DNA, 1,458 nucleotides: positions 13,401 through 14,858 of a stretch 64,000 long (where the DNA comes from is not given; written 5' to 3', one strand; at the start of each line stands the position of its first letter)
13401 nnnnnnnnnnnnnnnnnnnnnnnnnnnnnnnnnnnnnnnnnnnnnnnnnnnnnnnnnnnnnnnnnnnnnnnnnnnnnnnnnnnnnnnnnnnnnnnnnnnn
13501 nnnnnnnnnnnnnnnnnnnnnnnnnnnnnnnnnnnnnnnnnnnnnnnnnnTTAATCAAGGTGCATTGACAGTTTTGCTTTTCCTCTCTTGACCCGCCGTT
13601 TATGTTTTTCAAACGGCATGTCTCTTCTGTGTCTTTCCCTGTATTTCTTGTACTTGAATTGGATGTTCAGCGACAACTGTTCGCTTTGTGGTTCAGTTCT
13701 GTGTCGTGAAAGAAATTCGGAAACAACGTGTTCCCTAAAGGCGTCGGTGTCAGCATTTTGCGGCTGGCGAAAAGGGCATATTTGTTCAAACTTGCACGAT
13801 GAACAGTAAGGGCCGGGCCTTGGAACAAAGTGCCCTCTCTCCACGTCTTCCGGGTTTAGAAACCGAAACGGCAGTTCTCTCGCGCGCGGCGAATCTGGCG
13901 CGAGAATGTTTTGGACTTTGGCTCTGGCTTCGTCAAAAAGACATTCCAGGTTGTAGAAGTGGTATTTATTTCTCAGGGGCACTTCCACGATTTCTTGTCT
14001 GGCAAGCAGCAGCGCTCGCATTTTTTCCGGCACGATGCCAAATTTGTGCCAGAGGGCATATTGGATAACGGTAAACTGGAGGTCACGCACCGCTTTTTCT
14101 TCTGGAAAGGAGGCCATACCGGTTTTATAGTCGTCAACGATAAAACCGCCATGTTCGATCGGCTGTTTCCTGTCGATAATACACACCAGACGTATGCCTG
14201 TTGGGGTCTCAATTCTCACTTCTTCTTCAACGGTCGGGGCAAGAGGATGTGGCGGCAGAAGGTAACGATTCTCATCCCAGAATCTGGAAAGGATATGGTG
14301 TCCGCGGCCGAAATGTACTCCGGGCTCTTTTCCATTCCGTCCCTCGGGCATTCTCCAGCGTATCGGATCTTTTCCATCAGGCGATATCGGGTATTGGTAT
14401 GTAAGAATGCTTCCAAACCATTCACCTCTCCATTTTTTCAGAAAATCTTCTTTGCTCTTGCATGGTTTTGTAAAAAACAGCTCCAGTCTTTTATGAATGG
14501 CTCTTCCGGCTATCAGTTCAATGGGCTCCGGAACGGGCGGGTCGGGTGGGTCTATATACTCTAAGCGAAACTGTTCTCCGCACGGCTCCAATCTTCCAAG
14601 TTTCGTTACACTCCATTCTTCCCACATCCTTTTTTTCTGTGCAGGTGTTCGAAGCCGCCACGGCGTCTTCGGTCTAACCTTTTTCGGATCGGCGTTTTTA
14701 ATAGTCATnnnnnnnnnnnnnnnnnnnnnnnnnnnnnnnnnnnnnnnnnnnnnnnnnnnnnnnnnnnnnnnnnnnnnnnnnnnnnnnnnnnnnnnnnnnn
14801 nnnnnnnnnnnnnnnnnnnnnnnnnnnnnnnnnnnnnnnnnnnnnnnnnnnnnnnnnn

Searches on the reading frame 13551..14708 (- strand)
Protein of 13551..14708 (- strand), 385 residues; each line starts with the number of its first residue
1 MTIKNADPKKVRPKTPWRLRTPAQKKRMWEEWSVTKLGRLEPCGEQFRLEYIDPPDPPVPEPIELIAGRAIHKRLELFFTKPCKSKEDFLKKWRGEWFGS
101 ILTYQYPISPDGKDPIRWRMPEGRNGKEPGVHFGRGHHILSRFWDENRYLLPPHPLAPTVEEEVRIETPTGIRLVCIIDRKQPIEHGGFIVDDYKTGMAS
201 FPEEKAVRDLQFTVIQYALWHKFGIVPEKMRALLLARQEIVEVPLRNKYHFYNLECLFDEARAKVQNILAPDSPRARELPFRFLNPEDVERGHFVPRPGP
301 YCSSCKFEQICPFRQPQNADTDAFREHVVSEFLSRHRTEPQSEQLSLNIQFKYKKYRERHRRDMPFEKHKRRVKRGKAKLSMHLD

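Call 43: search_protein_families(library=pfam, proteins=[window:13551-14708:-], max_evalue=0.00001)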
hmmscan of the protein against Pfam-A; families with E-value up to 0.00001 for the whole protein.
window:13551-14708:- (385 aa): 1 family
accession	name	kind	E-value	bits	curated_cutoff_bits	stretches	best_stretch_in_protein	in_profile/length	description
PF12705.13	PDDEXK_1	-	7.1e-17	62.6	22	1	31-312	1-247/247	PD-(D/E)XK nuclease superfamily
